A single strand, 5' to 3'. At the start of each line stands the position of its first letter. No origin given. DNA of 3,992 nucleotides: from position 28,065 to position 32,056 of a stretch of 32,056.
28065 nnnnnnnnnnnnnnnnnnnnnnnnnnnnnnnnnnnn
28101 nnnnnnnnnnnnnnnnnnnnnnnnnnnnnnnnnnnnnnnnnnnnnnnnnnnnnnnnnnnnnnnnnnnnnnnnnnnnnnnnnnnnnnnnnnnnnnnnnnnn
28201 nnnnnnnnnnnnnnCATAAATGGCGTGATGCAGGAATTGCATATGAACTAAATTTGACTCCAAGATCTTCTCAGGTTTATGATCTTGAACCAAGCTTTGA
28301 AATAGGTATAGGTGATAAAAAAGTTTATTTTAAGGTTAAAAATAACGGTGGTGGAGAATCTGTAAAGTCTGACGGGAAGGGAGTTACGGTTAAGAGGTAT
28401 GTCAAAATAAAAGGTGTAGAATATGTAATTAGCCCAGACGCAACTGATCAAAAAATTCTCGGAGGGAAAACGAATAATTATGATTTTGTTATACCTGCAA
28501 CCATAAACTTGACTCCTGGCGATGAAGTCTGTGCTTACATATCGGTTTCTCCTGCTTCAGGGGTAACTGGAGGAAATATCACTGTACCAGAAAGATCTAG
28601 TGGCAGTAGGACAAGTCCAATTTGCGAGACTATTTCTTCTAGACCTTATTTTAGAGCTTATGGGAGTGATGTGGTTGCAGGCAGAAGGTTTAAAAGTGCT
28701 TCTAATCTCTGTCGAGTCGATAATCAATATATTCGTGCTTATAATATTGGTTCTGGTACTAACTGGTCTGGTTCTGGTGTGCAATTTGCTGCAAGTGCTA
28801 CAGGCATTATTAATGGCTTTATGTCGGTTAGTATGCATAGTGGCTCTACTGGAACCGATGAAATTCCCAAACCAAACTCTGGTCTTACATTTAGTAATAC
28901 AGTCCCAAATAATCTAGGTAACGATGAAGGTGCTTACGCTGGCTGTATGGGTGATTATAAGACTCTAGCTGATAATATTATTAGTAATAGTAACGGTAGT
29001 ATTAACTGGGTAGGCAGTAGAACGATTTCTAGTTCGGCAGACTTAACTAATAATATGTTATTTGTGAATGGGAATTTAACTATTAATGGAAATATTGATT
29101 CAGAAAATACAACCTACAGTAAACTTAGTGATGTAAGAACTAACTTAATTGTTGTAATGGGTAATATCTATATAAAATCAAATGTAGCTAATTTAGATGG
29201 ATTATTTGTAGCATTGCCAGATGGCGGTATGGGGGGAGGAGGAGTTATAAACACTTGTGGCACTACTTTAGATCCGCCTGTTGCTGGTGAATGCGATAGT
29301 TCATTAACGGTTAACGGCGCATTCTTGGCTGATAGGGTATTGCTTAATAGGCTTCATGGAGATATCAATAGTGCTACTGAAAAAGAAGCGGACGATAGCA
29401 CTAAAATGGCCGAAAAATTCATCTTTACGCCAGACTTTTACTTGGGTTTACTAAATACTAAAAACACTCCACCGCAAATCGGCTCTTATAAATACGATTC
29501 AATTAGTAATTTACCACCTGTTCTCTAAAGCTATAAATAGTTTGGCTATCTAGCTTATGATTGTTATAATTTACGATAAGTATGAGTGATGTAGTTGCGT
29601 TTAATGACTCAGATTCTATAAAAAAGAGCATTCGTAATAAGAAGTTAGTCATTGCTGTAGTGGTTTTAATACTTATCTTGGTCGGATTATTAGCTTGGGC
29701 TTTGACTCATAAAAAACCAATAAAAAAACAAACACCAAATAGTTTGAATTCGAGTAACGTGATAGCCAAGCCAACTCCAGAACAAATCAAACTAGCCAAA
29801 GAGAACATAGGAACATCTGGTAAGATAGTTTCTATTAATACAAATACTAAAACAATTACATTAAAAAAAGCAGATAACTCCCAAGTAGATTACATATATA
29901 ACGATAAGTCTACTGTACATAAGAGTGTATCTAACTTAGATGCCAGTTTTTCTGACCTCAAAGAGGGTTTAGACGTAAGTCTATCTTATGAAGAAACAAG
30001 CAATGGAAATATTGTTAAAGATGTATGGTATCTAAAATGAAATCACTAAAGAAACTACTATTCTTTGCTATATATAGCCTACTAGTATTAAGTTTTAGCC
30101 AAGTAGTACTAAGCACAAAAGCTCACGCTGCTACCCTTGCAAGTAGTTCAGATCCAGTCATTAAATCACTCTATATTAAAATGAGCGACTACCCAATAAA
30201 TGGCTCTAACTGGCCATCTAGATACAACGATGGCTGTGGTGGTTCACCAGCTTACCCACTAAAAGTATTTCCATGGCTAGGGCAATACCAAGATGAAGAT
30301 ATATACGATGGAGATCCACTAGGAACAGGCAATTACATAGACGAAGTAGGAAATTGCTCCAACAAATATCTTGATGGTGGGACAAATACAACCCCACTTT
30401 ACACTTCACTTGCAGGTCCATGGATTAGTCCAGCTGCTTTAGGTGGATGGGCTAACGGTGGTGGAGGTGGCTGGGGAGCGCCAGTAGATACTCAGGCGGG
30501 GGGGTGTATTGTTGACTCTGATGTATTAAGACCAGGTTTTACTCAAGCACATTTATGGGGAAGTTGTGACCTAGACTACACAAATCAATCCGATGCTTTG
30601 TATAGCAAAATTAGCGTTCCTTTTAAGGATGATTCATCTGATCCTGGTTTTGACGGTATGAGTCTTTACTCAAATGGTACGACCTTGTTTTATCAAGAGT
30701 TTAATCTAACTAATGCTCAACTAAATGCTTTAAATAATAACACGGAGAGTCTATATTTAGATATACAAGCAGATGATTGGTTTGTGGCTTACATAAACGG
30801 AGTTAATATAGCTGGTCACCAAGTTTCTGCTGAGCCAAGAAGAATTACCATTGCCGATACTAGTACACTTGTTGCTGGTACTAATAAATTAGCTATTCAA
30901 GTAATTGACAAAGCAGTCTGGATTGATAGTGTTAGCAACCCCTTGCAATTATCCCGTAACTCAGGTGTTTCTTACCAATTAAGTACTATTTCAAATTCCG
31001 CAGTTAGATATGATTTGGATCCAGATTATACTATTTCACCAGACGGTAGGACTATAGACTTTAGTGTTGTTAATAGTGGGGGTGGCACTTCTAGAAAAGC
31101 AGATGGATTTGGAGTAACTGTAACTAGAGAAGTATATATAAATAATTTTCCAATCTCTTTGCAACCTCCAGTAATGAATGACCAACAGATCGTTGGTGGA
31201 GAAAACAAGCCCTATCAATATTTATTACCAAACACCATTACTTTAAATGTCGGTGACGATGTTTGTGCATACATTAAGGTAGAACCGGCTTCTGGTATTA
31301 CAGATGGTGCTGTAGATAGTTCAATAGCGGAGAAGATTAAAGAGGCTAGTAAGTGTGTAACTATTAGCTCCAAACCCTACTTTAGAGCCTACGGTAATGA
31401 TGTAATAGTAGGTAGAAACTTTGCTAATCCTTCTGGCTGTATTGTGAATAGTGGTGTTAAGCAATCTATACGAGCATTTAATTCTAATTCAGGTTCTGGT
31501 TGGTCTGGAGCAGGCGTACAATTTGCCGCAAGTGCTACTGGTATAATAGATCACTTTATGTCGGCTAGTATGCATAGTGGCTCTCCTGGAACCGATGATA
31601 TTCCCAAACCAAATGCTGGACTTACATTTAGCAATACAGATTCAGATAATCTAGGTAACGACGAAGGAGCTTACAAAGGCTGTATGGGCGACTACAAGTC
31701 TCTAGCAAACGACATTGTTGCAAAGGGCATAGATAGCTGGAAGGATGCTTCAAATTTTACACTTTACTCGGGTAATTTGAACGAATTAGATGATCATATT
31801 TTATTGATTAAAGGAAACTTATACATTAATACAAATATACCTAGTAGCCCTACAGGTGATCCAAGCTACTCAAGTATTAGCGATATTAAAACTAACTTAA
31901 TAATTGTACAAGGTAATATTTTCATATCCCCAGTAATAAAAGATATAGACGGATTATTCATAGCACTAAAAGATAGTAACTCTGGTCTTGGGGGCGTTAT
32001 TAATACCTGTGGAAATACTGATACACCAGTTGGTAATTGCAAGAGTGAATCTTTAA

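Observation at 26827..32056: Tandemly duplicated two-gene cassette: signal-anchored small protein plus large secreted Cys-rich multidomain protein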

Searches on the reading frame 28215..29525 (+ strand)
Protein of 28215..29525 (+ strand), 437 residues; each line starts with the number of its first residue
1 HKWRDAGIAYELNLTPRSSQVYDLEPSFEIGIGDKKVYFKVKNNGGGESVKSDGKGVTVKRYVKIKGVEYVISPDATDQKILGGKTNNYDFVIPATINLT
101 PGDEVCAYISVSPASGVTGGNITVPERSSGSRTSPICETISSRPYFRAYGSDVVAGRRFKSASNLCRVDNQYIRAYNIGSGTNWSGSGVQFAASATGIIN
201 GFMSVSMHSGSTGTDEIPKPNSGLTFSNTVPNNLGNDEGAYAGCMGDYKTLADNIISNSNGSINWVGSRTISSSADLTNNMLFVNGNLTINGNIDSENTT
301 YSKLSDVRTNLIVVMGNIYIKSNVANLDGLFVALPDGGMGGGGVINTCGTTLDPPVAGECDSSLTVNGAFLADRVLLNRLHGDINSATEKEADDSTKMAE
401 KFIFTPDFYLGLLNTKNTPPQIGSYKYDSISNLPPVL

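Call 49: predict_structure(alignment_id=A2)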
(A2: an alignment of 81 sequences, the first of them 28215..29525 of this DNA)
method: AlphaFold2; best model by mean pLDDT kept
length: 437 residues; sequences in the alignment: 81
mean_pLDDT: 84.0   pTM: 0.80
mean pLDDT of the five models: 84.0, 83.8, 82.5, 82.5, 81.6
residues with pLDDT >= 90: 236; 70-90: 118; 50-70: 57; < 50: 26
segments of 3 or more residues with pLDDT < 50: 1-3, 212-215, 422-437
pLDDT, mean of each block of 10 residues (from residue 1): 50 74 96 93 96 93 96 91 97 93 94 90 68 91 91 87 77 89 85 87 72 51 54 64 83 92 95 96 97 91 89 97 97 84 93 85 95 94 88 93 88 69 42 39
secondary structure, 60 per line:
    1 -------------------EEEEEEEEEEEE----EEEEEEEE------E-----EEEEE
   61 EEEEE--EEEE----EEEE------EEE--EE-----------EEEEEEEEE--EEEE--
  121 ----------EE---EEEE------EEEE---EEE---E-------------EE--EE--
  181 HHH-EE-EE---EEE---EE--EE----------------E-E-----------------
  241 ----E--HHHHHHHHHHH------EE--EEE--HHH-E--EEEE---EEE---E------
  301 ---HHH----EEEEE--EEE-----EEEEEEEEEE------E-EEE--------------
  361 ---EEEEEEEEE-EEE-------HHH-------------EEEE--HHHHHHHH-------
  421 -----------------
elements in order: E20-31 E36-43 E56-65 E68-71 E76-79 E86-88 E104-112 E115-118 E136-139 E146-149 E153-155 E193-195 H248-258 E269-271 E281-284 E288-290 E311-315 E318-320 E326-335 E344-346 E364-372 E374-376 E400-403 H406-413

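Call 51: fold_search(model_id=the predicted structure, library=pdb)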
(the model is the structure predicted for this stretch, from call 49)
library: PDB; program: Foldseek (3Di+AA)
matches with E <= 10: 1013; with E <= 0.001: 0
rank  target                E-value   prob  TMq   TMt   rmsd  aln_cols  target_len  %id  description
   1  4p94_A                1.8e-02  0.98  0.14  0.37   8.6       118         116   13  The crystal structure of the soluble domain of Sulfolobus acidocaldarius FlaF (residues 35-164) (released 2015-04-22)
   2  8b7d                  2.1e-02  0.75  0.12  0.29  11.0       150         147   11  Luminal domain of TMEM106B (released 2023-07-19)
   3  9g42_A                2.3e-02  0.89  0.15  0.05  19.4       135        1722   11  Mouse Teneurin2 dimer variant A0B0 (released 2026-01-21)
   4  4zbh                  2.4e-02  0.96  0.14  0.36   8.5       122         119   12  THE CRYSTAL STRUCTURE OF THE SOLUBLE DOMAIN OF SULFOLOBUS ACIDOCALDARIUS FLAF (released 2015-04-29)
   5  4p94_B                3.3e-02  0.95  0.14  0.35   7.1       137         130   10  The crystal structure of the soluble domain of Sulfolobus acidocaldarius FlaF (residues 35-164) (released 2015-04-22)
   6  5k6n                  3.6e-02  0.72  0.14  0.08  17.8       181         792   15  Structure of a GH3 b-glicosidase from cow rumen metagenome in complexed with xylose (released 2016-10-05)
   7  7mit_B                3.6e-02  0.57  0.14  0.17  17.2       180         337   12  Vascular KATP channel: Kir6.1 SUR2B propeller-like conformation 1 (released 2021-10-13)
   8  7p4l_B                4.0e-02  0.82  0.16  0.15  13.2       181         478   13  Crystal structure of the trimeric ectodomain of archaeal Fusexin1 (Fsx1) (released 2022-07-13)
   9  6dxu_C                4.4e-02  0.72  0.15  0.09   9.5       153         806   11  Crystal Structure of Parabacteroides merdae Beta-Glucuronidase (GUS) (released 2019-02-27)
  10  5k6o                  4.4e-02  0.69  0.14  0.08  17.7       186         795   12  Structure of a GH3 b-glucosidase from cow rumen metagenome in complex with galactose (released 2016-10-05)
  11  5xxm_B                4.4e-02  0.63  0.11  0.08   9.0       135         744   13  Crystal structure of GH3 beta-glucosidase from Bacteroides thetaiotaomicron in complex with gluconolactone (released 2017-12-13)
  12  6tqu_A                4.9e-02  0.77  0.13  0.34   9.0       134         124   11  The crystal structure of the MSP domain of human MOSPD2 in complex with the Phospho-FFAT motif of STARD3. (released 2020-11-18)
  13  6dxu_B                4.9e-02  0.69  0.15  0.09   9.5       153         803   11  Crystal Structure of Parabacteroides merdae Beta-Glucuronidase (GUS) (released 2019-02-27)
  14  9g41_A                5.2e-02  0.82  0.15  0.06  19.5       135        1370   10  Mouse Teneurin2 dimer variant A0B1 (released 2026-01-21)
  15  6bu0_C                5.2e-02  0.30  0.11  0.21  10.7       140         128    8  Crystal structure of the PI3KC2alpha C2 domain in complex with IP6 (released 2018-10-17)
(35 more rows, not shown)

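Call 75: fold_search(model_id=the predicted structure, library=viral)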
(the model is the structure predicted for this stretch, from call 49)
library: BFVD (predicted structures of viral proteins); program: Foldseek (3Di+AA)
matches with E <= 10: 486; with E <= 0.001: 0
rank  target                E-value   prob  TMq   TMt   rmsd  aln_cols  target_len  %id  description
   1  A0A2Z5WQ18            5.1e-03  1.00  0.14  0.35   8.9       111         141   16  (no name in the UniProt tables at hand)
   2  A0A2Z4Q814            6.9e-03  1.00  0.16  0.36   8.5       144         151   12  (no name in the UniProt tables at hand)
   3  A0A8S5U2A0            1.3e-02  0.92  0.12  0.20  15.4       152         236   12  DUF5067 domain-containing protein [Siphoviridae sp. ctqzz19]
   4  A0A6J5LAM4            1.4e-02  0.99  0.16  0.39   6.7       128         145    9  Uncharacterized protein [uncultured Caudovirales phage]
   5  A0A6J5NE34            1.8e-02  0.99  0.15  0.43   7.6       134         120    8  Fibronectin type III [uncultured Caudovirales phage]
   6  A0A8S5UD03            2.0e-02  0.57  0.13  0.15  11.1       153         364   14  Uncharacterized protein [Siphoviridae sp. ctgN495]
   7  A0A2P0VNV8            2.2e-02  0.06  0.10  0.04  30.2       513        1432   11  Fibronectin type-III domain-containing protein [Tetraselmis virus 1]
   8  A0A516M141            2.9e-02  0.98  0.15  0.20   6.1       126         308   12  (no name in the UniProt tables at hand)
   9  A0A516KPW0            3.4e-02  0.66  0.13  0.10   9.5       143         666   10  (no name in the UniProt tables at hand)
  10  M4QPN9                3.5e-02  0.57  0.13  0.08  14.2       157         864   13  Uncharacterized protein [Tetraselmis viridis virus S1]
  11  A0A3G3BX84            4.3e-02  0.95  0.14  0.44   7.6       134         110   10  (no name in the UniProt tables at hand)
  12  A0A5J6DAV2            5.3e-02  0.89  0.12  0.33  22.9       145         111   10  Uncharacterized protein [Erwinia phage pEp_SNUABM_01]
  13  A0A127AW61            6.5e-02  0.69  0.16  0.10  12.5       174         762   13  Putative regulator of chromosome condensation [Bacillus phage SP-15]
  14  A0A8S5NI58            6.5e-02  0.33  0.12  0.14  10.7       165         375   10  Uncharacterized protein [Siphoviridae sp. ctUF252]
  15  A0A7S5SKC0            8.8e-02  0.47  0.14  0.08   9.6       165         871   14  (no name in the UniProt tables at hand)
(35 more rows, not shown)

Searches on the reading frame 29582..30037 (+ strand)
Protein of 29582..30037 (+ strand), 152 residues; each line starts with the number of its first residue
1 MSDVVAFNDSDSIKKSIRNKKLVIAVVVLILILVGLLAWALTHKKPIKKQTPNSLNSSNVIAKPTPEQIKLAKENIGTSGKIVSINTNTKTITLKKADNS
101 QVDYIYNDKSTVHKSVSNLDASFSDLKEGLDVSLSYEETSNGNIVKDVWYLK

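Call 7: search_protein_families(library=pfam, proteins=[window:29582-30037:+], max_evalue=1)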
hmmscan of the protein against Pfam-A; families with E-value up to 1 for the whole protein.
window:29582-30037:+ (152 aa): 6 families
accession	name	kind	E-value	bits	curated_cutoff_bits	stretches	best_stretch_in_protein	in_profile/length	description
PF07076.17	DUF1344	-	0.0068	16.6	23.1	1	79-95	5-21/60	Protein of unknown function (DUF1344)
PF09716.15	ETRAMP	-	0.034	14.6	29.1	1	11-45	42-77/81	Malarial early transcribed membrane protein (ETRAMP)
PF11604.15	CusF_Ec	-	0.038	14.3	27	0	78-96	4-22/72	Copper binding periplasmic protein CusF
PF18618.6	HP0268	-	0.097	13.5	25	1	68-125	2-54/80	HP0268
PF00003.28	7tm_3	-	0.13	12.4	33.5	1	6-53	100-147/251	7 transmembrane sweet-taste receptor of 3 GCPR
PF13179.11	DUF4006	-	0.24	11.8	22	1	23-45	17-39/64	Family of unknown function (DUF4006)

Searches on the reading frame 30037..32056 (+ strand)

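Call 7: search_protein_families(library=pfam, proteins=[window:30037-32056:+], max_evalue=1)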
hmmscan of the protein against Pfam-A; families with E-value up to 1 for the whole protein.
window:30037-32056:+ (673 aa): 1 family
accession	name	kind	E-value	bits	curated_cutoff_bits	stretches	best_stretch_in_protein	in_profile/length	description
PF07312.16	DUF1459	-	0.16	12.7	23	1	5-66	4-65/81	Protein of unknown function (DUF1459)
